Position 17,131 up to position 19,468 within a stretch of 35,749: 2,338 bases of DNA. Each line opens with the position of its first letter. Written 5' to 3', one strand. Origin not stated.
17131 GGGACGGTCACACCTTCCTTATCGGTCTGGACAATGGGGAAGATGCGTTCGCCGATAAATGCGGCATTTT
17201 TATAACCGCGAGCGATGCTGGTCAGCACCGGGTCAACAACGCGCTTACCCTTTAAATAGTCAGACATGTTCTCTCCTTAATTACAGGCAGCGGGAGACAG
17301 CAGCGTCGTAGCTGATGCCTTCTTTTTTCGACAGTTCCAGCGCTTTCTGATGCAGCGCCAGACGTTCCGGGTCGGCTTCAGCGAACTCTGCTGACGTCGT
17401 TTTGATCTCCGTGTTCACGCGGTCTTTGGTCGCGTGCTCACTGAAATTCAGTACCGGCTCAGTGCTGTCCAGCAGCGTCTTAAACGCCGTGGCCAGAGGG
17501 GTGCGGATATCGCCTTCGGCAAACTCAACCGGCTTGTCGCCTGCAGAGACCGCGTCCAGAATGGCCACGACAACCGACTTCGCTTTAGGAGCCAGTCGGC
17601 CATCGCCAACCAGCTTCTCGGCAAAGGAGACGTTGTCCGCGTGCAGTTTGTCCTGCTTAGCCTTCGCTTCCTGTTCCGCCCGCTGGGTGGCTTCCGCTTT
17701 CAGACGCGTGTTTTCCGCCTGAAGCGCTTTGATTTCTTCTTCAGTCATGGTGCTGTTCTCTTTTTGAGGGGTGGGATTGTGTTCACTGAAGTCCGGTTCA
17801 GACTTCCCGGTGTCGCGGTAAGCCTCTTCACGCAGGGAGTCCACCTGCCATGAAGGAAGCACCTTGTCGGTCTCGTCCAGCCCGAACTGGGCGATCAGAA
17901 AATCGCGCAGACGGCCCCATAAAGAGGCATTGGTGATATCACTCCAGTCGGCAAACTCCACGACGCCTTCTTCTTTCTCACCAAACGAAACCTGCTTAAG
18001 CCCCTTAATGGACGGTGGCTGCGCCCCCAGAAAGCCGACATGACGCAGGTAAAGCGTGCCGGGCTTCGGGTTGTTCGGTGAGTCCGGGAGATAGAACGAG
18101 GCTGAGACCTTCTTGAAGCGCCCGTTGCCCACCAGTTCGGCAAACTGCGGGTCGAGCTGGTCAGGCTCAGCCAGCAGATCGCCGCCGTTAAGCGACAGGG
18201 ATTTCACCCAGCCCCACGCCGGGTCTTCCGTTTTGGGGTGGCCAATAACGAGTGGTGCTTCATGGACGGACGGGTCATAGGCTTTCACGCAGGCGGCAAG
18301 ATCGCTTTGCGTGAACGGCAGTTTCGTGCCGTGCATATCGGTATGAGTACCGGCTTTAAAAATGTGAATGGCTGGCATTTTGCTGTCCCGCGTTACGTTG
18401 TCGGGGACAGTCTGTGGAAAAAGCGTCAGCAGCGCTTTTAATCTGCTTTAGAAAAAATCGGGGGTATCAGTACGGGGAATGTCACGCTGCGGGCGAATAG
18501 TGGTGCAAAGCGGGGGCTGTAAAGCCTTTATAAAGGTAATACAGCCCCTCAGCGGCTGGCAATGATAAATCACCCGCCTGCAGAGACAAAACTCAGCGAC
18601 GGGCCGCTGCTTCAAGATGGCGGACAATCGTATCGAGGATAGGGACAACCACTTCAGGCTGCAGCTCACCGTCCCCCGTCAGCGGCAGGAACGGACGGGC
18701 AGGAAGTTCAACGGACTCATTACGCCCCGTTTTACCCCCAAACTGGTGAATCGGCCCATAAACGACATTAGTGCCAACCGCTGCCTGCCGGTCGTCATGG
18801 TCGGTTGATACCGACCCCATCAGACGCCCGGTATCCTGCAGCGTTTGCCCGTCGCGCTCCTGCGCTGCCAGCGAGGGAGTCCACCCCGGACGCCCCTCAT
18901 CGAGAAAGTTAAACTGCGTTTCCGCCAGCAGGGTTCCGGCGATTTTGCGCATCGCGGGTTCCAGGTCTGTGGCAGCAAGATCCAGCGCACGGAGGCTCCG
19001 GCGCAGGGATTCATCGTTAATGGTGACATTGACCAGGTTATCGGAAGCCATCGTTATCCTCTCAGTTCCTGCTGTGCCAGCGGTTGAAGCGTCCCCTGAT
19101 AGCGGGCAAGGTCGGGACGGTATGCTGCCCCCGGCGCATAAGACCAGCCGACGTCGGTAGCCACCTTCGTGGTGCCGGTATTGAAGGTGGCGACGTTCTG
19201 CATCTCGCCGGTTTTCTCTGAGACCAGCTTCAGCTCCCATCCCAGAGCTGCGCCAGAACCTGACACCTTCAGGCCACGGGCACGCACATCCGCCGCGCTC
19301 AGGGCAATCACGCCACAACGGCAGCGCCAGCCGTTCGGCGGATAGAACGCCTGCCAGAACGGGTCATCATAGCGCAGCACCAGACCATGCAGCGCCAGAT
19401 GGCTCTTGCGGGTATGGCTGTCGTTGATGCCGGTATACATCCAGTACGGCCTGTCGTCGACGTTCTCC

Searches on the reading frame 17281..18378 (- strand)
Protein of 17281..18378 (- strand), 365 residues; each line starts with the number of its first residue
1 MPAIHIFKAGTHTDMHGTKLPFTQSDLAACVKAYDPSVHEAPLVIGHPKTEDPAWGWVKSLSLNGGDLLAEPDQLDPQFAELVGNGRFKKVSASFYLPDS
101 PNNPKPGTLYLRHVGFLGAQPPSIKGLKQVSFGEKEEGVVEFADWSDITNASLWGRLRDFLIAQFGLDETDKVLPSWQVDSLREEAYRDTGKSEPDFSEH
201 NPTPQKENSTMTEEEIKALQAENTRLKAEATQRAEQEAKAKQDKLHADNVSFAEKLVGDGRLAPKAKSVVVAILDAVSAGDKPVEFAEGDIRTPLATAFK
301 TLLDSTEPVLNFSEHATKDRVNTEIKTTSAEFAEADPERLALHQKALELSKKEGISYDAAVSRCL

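Call 19: search_protein_families(library=pfam, proteins=[window:17281-18378:-], max_evalue=0.01)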
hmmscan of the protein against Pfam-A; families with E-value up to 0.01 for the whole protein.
window:17281-18378:- (365 aa): 0 families

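Call 20: search_protein_families(library=phrogs, proteins=[window:17281-18378:-], max_evalue=0.001)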
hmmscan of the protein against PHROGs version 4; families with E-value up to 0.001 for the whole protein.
window:17281-18378:- (365 aa): 1 family
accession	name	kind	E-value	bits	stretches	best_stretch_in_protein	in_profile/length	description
phrog_976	-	head and packaging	1.1e-157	526.6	1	1-364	31-392/415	head maturation protease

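Call 22: find_related_loci(query=window:17281-18378:-, collection=genome_contigs, flank=10000)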
Query window:17281-18378:- (365 aa) in genome_contigs; peptide patterns used: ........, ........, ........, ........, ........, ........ (x = any residue, [..] = any of these).
487 stretches matched a pattern; 23 encode a relative of the query (tblastn E <= 1e-3); 21 distinct loci.
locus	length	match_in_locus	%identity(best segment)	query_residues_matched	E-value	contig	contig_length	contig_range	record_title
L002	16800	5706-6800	100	1-365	0e+0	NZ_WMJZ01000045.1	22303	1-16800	Intestinirhabdus alba strain BIT-B35 Scaffold45, whole genome shotgun sequence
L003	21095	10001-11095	98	1-365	0e+0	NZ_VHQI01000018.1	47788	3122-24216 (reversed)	Mixta tenebrionis strain BIT-26 Scaffold18, whole genome shotgun sequence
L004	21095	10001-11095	98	1-365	0e+0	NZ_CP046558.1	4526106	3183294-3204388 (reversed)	Pantoea stewartii subsp. stewartii strain ATCC 8199 chromosome, complete genome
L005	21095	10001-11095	95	1-365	0e+0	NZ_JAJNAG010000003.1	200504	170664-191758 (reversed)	Limnobaculum eriocheiris strain LJY008 NODE_3_length_200504_cov_45.683477, whole genome shotgun sequence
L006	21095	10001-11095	95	1-365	0e+0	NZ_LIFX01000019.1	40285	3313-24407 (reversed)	Trabulsiella odontotermitis strain TbOT1.10 contig19, whole genome shotgun sequence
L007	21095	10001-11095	93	1-365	0e+0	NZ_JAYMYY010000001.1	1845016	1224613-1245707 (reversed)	Pseudocitrobacter cyperus strain Cyp38S 38S_assembly_contig_1, whole genome shotgun sequence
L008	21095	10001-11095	93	1-365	0e+0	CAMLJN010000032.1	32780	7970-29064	MAG: uncultured Buttiauxella sp. isolate SRR12181029_bin.1_metawrap_v1.3.0_MAG genome assembly, contig: ERZ12593168_126,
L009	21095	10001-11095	92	1-365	0e+0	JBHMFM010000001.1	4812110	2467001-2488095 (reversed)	Erwinia tracheiphila strain ICMP 5845 contig_1_pilon, whole genome shotgun sequence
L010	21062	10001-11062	93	1-354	0e+0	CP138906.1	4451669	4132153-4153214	Apirhabdus apintestini strain CA-0114 chromosome, complete genome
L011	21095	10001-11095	98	1-365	0e+0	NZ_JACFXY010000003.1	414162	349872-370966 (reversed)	Mixta mediterraneensis strain Marseille-Q2057 NODE_3_length_414162_cov_24.8449, whole genome shotgun sequence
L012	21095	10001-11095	87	1-365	0e+0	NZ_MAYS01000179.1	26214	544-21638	Candidatus Erwinia dacicola strain IL contig_26, whole genome shotgun sequence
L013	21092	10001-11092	84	1-364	0e+0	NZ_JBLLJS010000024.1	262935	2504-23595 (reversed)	MAG: Symbiopectobacterium sp. isolate Tser Symbiopectobacterium_sp_Tser_24, whole genome shotgun sequence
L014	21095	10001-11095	71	3-365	1e-171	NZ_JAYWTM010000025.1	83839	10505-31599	Brenneria populi strain D9-5 contig25, whole genome shotgun sequence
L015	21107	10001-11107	69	1-365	3e-169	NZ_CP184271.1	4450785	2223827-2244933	Pectobacterium colocasium strain CSR2 chromosome, complete genome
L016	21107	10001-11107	71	1-365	5e-170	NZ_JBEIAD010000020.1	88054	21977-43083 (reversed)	Brenneria sp. L3-3Z Scaffold20, whole genome shotgun sequence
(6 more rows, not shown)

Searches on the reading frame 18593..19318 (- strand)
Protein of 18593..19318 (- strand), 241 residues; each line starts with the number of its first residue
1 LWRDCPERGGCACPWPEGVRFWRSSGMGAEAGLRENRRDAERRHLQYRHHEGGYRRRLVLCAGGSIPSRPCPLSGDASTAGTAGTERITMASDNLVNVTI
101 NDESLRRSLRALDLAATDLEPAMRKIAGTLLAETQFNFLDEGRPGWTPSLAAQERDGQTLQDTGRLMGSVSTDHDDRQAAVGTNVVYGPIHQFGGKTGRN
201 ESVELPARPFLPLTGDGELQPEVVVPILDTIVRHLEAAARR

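Call 19: search_protein_families(library=pfam, proteins=[window:18593-19318:-], max_evalue=0.01)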
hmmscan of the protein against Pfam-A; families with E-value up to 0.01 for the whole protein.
window:18593-19318:- (241 aa): 1 family
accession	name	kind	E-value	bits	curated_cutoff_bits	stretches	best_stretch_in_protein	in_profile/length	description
PF05069.18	Phage_tail_S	-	5.7e-22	78.6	24.3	1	101-235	2-147/148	Phage virion morphogenesis family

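Call 20: search_protein_families(library=phrogs, proteins=[window:18593-19318:-], max_evalue=0.001)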
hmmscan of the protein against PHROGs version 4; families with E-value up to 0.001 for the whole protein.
window:18593-19318:- (241 aa): 1 family
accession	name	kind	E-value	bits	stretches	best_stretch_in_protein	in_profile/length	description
phrog_26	-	connector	2.4e-38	133.4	1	81-241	61-232/321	tail completion or Neck1 protein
